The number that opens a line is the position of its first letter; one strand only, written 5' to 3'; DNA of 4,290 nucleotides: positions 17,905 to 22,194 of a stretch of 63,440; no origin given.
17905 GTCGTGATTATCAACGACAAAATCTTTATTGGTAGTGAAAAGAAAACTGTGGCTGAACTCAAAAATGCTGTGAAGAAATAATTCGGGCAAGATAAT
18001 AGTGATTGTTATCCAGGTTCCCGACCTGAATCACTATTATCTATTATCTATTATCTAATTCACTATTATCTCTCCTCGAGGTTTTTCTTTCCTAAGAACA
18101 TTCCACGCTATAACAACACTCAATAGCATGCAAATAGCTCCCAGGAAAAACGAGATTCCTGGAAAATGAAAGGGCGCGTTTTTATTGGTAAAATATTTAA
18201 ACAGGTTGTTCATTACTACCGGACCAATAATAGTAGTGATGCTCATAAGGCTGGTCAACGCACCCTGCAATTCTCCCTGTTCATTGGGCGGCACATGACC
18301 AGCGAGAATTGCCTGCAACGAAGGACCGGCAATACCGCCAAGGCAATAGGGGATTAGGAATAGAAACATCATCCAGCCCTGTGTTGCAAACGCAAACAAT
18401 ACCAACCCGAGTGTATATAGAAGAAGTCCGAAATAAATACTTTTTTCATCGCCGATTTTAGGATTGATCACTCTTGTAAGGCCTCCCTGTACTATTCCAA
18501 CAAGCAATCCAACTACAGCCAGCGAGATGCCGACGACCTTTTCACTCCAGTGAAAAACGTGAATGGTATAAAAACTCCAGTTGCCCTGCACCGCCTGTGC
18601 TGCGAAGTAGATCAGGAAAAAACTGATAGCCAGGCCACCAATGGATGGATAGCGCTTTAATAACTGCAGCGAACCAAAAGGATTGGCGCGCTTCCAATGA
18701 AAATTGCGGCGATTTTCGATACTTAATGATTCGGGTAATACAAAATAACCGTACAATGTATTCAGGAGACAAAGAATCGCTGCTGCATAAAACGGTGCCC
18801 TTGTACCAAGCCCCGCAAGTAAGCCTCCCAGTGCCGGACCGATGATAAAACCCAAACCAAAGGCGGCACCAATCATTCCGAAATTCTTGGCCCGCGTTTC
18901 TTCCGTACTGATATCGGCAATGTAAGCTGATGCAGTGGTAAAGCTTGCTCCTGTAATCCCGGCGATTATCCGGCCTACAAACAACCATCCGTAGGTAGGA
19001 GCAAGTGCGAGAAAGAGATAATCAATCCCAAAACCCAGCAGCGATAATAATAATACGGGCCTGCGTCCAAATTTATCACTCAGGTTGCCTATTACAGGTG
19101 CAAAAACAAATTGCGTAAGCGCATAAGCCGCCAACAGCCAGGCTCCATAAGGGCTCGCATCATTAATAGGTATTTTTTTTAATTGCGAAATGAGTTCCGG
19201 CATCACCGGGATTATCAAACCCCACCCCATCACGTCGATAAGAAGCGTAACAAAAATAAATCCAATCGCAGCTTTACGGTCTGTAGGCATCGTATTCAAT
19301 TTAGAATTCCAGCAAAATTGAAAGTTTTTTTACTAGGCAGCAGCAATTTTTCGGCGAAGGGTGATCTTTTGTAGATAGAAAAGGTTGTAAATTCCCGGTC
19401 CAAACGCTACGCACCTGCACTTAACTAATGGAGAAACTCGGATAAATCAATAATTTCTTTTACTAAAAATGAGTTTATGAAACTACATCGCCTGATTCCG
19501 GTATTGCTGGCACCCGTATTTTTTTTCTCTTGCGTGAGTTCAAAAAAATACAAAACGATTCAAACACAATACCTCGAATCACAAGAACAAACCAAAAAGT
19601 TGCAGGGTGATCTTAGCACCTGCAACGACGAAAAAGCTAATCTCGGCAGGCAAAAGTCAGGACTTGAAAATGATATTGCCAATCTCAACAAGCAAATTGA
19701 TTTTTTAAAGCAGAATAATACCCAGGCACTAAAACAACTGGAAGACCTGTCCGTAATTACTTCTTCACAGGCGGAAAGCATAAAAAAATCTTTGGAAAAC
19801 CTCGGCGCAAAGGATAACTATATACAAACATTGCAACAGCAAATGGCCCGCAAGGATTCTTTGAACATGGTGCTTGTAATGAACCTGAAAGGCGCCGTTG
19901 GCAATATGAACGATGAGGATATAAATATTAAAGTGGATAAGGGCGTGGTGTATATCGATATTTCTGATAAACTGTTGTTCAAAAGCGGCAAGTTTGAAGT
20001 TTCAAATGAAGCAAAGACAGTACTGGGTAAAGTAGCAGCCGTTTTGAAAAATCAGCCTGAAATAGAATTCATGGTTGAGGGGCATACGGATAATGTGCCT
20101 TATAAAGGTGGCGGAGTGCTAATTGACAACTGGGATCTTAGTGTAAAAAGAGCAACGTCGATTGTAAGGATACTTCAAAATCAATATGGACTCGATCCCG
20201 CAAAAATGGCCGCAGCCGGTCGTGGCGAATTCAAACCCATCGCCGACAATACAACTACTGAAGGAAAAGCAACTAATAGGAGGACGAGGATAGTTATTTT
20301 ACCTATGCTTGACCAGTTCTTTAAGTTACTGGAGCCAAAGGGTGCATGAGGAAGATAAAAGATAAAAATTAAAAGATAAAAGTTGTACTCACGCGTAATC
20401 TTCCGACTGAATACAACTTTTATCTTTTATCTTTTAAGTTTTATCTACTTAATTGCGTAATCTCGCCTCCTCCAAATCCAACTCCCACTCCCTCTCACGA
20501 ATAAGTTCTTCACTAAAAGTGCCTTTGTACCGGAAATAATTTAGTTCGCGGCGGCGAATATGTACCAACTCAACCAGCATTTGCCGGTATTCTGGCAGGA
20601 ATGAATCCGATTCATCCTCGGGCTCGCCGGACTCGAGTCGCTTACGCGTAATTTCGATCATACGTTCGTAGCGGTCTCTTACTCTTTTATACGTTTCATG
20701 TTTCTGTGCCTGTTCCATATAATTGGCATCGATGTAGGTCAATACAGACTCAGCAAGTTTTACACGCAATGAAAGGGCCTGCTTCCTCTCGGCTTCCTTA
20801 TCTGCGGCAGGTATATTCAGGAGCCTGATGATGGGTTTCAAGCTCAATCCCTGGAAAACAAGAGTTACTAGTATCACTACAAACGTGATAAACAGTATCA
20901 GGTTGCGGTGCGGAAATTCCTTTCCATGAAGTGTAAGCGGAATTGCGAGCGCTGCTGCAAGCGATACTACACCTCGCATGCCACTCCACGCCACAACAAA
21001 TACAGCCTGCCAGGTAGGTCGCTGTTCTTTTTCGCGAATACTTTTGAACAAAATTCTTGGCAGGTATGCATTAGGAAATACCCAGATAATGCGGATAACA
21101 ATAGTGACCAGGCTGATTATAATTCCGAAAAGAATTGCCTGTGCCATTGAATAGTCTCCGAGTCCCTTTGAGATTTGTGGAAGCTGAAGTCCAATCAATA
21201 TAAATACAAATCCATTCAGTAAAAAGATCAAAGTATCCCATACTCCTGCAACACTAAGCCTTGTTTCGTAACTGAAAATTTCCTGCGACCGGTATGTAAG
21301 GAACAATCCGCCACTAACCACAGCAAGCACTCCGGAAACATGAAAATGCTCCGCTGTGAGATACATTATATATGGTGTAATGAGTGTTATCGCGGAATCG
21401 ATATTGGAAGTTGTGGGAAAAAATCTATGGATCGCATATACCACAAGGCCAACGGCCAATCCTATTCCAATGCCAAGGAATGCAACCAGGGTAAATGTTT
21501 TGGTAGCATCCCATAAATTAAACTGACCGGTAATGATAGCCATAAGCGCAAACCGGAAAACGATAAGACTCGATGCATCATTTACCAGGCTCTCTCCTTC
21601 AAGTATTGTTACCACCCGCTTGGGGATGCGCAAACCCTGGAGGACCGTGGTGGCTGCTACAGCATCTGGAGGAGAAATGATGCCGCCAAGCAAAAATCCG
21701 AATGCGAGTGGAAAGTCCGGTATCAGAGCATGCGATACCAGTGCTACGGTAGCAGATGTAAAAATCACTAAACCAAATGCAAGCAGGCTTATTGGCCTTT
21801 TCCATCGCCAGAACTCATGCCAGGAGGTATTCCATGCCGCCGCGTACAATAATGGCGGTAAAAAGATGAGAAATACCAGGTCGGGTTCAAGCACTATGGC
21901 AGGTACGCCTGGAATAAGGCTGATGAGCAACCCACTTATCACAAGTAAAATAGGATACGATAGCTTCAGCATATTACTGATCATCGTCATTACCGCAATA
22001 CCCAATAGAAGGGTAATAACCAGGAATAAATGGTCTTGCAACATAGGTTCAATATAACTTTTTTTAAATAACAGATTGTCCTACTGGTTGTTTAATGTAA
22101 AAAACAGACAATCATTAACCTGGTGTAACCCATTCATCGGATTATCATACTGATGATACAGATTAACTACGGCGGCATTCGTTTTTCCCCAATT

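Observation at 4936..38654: Superfamily of long intergenic palindromes whose arms are tandem 7-11-nt 'words' (nine loci in 34 kb)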

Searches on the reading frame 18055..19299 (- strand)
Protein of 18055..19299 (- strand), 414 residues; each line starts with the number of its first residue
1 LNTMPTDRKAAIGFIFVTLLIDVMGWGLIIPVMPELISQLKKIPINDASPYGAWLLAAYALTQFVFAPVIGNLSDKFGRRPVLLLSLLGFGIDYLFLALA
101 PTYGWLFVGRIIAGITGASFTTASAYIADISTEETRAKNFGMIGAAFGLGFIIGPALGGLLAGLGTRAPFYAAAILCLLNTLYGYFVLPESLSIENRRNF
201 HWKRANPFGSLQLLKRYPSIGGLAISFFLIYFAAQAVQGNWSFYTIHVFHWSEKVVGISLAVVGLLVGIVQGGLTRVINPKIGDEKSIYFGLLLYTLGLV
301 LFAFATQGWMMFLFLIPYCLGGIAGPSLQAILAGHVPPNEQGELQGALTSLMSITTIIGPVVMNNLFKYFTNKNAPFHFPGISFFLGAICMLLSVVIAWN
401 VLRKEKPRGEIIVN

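Call 25: search_protein_families(library=pfam, proteins=[window:18055-19299:-])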
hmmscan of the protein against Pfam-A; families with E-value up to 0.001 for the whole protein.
window:18055-19299:- (414 aa): 2 families
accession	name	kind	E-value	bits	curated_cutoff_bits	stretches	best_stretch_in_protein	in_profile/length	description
PF07690.21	MFS_1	-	5.9e-62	210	33.4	2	15-360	1-347/347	Major Facilitator Superfamily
PF00083.30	Sugar_tr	-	5.9e-13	48.9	22.3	1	51-191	47-194/452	Sugar (and other) transporter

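Call 46: find_homologous_proteins(query=window:18055-19299:-, max_evalue=1e-60)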
Query window:18055-19299:- (414 aa): 8000 proteins with E <= 1e-60 among 8000 candidates; the best 120 are listed.
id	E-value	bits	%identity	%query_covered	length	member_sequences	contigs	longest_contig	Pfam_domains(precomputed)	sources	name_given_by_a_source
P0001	1.3e-267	906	100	99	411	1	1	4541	PF00083.31,PF07690.22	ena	-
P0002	3.9e-253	858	95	97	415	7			PF00083.31,PF07690.22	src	-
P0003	7.4e-237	804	88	97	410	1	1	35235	PF00083.31,PF07690.22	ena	-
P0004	3.8e-231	786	86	97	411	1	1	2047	PF00083.31,PF07690.22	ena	-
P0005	1.5e-230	784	85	98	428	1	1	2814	PF00083.31,PF07690.22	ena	-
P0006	3.8e-228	776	95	88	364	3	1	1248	PF00083.31,PF07690.22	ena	-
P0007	4.2e-228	776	85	98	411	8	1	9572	PF00083.31,PF07690.22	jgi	jgi:DHA1 family tetracycline resistance protein-like MFS transporter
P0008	1.5e-227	774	86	97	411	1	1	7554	PF00083.31,PF07690.22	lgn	-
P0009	2.5e-227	773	86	97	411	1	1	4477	PF00083.31,PF07690.22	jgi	jgi:DHA1 family tetracycline resistance protein-like MFS transporter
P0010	2.9e-227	773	85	97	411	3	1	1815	PF00083.31,PF07690.22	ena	-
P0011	4.1e-227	772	85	97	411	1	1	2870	PF00083.31,PF07690.22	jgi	jgi:MFS transporter, DHA1 family, tetracycline resistance protein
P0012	4.3e-227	772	86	97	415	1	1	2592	PF00083.31,PF12832.14,PF07690.22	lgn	-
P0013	6.0e-227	772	85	97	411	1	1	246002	PF00083.31,PF07690.22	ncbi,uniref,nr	ncbi:TCR/Tet family MFS transporter [Terrimonas pollutisoli]|uniref:TCR/Tet family MFS transporter n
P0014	6.3e-227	772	85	97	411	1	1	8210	PF00083.31,PF07690.22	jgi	jgi:DHA1 family tetracycline resistance protein-like MFS transporter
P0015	9.5e-227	771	86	97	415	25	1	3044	PF00083.31,PF12832.14,PF07690.22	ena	-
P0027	3.2e-225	766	85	97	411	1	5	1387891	PF00083.31,PF07690.22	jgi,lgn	jgi:MFS transporter, DHA1 family, tetracycline resistance protein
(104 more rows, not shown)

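Call 47: find_encoding_contigs(protein=P0003, flank=10000, max_places=2)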
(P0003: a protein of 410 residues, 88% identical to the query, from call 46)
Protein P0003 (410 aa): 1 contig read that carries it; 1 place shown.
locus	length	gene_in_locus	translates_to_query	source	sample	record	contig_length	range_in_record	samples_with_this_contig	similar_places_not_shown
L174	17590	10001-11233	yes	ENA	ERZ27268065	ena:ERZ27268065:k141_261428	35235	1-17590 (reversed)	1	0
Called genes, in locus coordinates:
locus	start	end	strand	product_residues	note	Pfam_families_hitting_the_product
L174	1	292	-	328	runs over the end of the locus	PF02625:XdhC_CoxI, PF13478:XdhC_C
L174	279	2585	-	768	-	PF01315:Ald_Xan_dh_C, PF02738:MoCoBD_1, PF20256:MoCoBD_2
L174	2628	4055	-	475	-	PF00111:Fer2 (weak), PF01799:Fer2_2, PF00941:FAD_binding_5, PF03450:CO_deh_flav_C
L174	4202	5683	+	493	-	PF03266:NTPase_1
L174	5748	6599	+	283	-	PF12833:HTH_18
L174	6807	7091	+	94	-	-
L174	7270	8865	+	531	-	PF00999:Na_H_Exchanger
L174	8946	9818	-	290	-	PF00691:OmpA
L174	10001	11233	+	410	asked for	PF07690:MFS_1, PF00083:Sugar_tr, PF07690:MFS_1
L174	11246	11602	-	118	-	PF03960:ArsC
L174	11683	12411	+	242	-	PF01209:Ubie_methyltran (weak), PF13847:Methyltransf_31 (weak), PF08241:Methyltransf_11, PF08242:Methyltransf_12, PF13649:Methyltransf_25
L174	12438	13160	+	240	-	PF04191:PEMT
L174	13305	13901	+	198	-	PF08712:Nfu_N, PF01106:NifU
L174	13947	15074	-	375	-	PF03435:Sacchrp_dh_NADP, PF03446:NAD_binding_2 (weak), PF16653:Sacchrp_dh_C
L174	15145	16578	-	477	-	PF22484:DUF6986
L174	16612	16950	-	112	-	PF00576:Transthyretin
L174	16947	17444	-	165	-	PF09349:OHCU_decarbox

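Call 48: find_encoding_contigs(protein=P0013, flank=10000, max_places=2)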
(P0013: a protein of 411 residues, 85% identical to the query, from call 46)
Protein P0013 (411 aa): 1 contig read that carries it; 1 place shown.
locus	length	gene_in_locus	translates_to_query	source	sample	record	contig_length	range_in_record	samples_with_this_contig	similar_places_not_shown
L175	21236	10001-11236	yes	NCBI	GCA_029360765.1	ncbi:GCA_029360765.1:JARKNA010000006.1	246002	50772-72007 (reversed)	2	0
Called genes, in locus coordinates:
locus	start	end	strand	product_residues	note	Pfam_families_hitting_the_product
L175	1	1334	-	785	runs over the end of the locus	PF00580:UvrD-helicase, PF01443:Viral_helicase1 (faint), PF13245:AAA_19, PF13604:AAA_30 (faint), PF13087:AAA_12 (faint), PF13361:UvrD_C, PF13538:UvrD_C_2, PF21196:PcrA_UvrD_tudor (weak)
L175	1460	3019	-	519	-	-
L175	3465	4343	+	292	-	PF12833:HTH_18 (weak)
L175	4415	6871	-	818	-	PF13620:CarboxypepD_reg (weak), PF22904:NOMO1-like_2nd (weak), PF07715:Plug (weak), PF14905:OMP_b-brl_3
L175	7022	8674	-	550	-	PF04389:Peptidase_M28, PF01546:Peptidase_M20 (weak)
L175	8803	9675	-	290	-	PF08614:ATG16 (weak), PF00691:OmpA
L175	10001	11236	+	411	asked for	PF07690:MFS_1, PF00083:Sugar_tr, PF07690:MFS_1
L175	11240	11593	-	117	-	PF03960:ArsC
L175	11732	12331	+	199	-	PF08712:Nfu_N, PF01106:NifU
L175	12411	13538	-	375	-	PF03435:Sacchrp_dh_NADP, PF16653:Sacchrp_dh_C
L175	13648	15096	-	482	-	PF22484:DUF6986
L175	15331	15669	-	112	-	PF00576:Transthyretin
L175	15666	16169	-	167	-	PF09349:OHCU_decarbox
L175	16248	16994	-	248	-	PF11699:CENP-C_C (weak), PF07883:Cupin_2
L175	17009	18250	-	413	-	PF01546:Peptidase_M20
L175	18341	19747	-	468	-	PF01979:Amidohydro_1, PF07969:Amidohydro_3 (weak)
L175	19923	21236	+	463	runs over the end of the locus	PF06181:Urate_ox_N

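Call 49: find_encoding_contigs(protein=P0027, flank=10000, max_places=2)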
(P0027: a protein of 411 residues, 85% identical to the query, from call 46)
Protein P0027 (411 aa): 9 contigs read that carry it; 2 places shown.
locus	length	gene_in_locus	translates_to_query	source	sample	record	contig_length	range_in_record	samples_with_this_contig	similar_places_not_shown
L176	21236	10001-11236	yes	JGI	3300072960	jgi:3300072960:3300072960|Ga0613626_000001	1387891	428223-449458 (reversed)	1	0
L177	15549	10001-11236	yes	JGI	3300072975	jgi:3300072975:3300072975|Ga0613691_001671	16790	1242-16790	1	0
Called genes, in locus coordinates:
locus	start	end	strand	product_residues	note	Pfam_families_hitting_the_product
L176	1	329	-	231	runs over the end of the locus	PF13489:Methyltransf_23 (weak), PF13847:Methyltransf_31, PF08241:Methyltransf_11, PF08242:Methyltransf_12 (weak), PF13649:Methyltransf_25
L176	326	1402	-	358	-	PF00195:Chal_sti_synt_N, PF08392:FAE1_CUT1_RppA, PF08545:ACP_syn_III, PF02797:Chal_sti_synt_C, PF08541:ACP_syn_III_C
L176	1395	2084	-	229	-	PF01040:UbiA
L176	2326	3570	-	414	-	PF01663:Phosphodiest, PF01676:Metalloenzyme, PF00884:Sulfatase (faint)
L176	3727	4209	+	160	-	PF00565:SNase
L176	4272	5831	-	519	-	-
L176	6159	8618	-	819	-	PF13620:CarboxypepD_reg (faint), PF07715:Plug (weak), PF14905:OMP_b-brl_3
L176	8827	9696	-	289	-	PF08614:ATG16 (faint), PF00691:OmpA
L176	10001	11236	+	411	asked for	PF07690:MFS_1, PF00083:Sugar_tr, PF07690:MFS_1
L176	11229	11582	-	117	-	PF03960:ArsC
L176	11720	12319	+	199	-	PF08712:Nfu_N, PF01106:NifU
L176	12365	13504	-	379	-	PF03435:Sacchrp_dh_NADP, PF16653:Sacchrp_dh_C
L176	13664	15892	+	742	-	PF00930:DPPIV_N, PF26549:Tricorn_N (weak), PF00326:Peptidase_S9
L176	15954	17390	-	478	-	PF22484:DUF6986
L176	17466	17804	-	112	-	PF00576:Transthyretin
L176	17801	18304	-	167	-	PF09349:OHCU_decarbox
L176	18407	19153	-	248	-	PF07883:Cupin_2 (weak), PF02311:AraC_binding (faint), PF07883:Cupin_2 (weak)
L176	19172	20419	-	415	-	PF01546:Peptidase_M20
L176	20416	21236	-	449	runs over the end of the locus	PF01979:Amidohydro_1, PF07969:Amidohydro_3 (weak)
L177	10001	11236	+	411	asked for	PF07690:MFS_1, PF00083:Sugar_tr, PF07690:MFS_1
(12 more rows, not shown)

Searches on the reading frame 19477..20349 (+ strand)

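Call 25: search_protein_families(library=pfam, proteins=[window:19477-20349:+])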
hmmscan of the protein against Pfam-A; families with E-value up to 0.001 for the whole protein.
window:19477-20349:+ (290 aa): 2 families
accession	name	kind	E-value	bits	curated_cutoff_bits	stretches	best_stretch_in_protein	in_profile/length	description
PF00691.25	OmpA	-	1.3e-21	77.2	27.2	1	167-268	1-98/98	OmpA family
PF08614.16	ATG16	-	8.8e-05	23.2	33.7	1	30-124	63-161/200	Autophagy protein 16 (ATG16)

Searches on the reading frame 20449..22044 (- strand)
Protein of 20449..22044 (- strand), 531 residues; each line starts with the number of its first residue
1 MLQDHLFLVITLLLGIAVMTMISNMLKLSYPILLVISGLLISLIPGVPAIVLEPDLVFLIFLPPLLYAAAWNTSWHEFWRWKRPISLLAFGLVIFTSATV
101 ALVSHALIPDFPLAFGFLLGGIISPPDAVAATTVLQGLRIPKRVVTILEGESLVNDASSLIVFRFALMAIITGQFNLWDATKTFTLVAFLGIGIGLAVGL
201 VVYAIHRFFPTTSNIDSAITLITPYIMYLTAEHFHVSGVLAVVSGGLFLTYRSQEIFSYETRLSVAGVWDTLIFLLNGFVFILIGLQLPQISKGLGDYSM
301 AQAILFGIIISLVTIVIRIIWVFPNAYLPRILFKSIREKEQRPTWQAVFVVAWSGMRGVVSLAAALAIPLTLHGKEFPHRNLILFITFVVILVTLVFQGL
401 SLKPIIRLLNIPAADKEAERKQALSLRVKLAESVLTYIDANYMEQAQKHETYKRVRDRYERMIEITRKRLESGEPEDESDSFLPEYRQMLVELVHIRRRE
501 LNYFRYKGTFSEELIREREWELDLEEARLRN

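Call 25: search_protein_families(library=pfam, proteins=[window:20449-22044:-])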
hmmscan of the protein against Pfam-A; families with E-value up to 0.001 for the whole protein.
window:20449-22044:- (531 aa): 1 family
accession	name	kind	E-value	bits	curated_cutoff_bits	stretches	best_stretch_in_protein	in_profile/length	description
PF00999.27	Na_H_Exchanger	-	2.6e-59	201.4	26.2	1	16-406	8-373/375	Sodium/hydrogen exchanger, transmembrane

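Call 26: find_related_loci(query=window:20449-22044:-, collection=genome_contigs, flank=10000)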
Query window:20449-22044:- (531 aa) in genome_contigs; peptide patterns used: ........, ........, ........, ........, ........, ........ (x = any residue, [..] = any of these).
112 stretches matched a pattern; 45 encode a relative of the query (tblastn E <= 1e-3); 45 distinct loci.
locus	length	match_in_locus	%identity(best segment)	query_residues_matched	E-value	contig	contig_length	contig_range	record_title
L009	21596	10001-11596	75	1-531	0e+0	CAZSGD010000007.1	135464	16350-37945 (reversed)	MAG TPA_asm: uncultured Chitinophaga sp. isolate SRP173033_co1_308 genome assembly, contig: NODE_152_length_135464_cov_4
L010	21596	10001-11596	75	1-531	0e+0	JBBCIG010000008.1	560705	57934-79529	MAG: Chitinophagaceae bacterium isolate S7_bin.6 s212.ctg000215l, whole genome shotgun sequence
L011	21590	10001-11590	71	1-531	0e+0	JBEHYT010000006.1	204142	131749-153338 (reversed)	MAG: Bacteroidota bacterium isolate ESF1.bin.67 NODE_68_length_204142_cov_11.218738, whole genome shotgun sequence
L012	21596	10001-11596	68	1-531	0e+0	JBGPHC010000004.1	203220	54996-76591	MAG: Agriterribacter sp. isolate OBJ_0618_7090110_368 k141_7402344_length_203220_cov_16.5843, whole genome shotgun seque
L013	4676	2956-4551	68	1-531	0e+0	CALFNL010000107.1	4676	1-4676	MAG TPA_asm: uncultured Bacteroidetes bacterium isolate ERR1654120_bin.33_CONCOCT_v1.1_MAG genome assembly, contig: ERZ1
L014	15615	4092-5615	67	9-515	0e+0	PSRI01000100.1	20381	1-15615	MAG: Bacteroidetes bacterium isolate Amazon FNV 2010 21 8 contig_75_27232824_length_20381_multi_4_in_1_out_1, whole geno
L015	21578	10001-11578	59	1-530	0e+0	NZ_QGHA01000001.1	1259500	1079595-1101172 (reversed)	Mucilaginibacter oryzae strain DSM 19975 LX99DRAFT_scaffold00001.1, whole genome shotgun sequence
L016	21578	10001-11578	60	1-530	0e+0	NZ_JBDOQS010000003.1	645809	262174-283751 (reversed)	Mucilaginibacter sp. CAU 1740 contig3, whole genome shotgun sequence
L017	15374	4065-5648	60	1-531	0e+0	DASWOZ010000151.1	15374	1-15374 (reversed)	MAG TPA_asm: Mucilaginibacter sp. isolate SMAG_U3454 k141_119619, whole genome shotgun sequence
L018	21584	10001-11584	58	1-531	0e+0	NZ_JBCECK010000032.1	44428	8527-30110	MAG: Mucilaginibacter sp. isolate bin02__SEP_COME_DAS NODE_440_length_44428_cov_12.067271, whole genome shotgun sequence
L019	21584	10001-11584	58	1-531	0e+0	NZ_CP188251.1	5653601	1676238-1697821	Mucilaginibacter sp. McL0603 chromosome, complete genome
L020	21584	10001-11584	57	1-531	0e+0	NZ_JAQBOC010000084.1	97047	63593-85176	MAG: Mucilaginibacter sp. isolate RYN_310 scaffold_1625999, whole genome shotgun sequence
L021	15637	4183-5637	62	26-511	0e+0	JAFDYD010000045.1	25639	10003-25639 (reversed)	MAG: Bacteroidetes bacterium isolate SZAS-41 BACT-AMP-7__45__length-25639, whole genome shotgun sequence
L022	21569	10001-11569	55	1-527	0e+0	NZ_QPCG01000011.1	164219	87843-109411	Mucilaginibacter endophyticus strain RS1 Scaffold11, whole genome shotgun sequence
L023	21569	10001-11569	56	1-531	0e+0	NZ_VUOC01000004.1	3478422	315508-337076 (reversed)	Chitinophaga agrisoli strain BN140078 contig_4, whole genome shotgun sequence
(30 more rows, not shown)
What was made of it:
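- On Cyanobacterial STRR: The organism is a Chitinophagaceae (calls 26, 46) and the words differ.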

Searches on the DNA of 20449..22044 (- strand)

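Call 89: search_rna_families(source=L031, start=2500, end=9500, threshold=gathering)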
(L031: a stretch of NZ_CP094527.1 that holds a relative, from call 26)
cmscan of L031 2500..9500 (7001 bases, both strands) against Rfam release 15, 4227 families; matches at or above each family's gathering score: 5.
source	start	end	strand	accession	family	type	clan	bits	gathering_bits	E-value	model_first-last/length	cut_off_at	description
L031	5496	8375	+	RF02541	LSU_rRNA_bacteria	Gene; rRNA;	CL00112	2714.1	50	0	1-2925/2925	no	Bacterial large subunit ribosomal RNA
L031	3184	4704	+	RF00177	SSU_rRNA_bacteria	Gene; rRNA;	CL00111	1520.4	50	0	1-1533/1533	no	Bacterial small subunit ribosomal RNA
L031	8645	8756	+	RF00001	5S_rRNA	Gene; rRNA;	CL00113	75.1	38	4.9e-15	1-120/120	no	5S ribosomal RNA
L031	4983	5057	+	RF00005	tRNA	Gene; tRNA;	CL00001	67.5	29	1.7e-13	1-71/71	no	tRNA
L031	5150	5223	+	RF00005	tRNA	Gene; tRNA;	CL00001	66.4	29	3.3e-13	1-71/71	no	tRNA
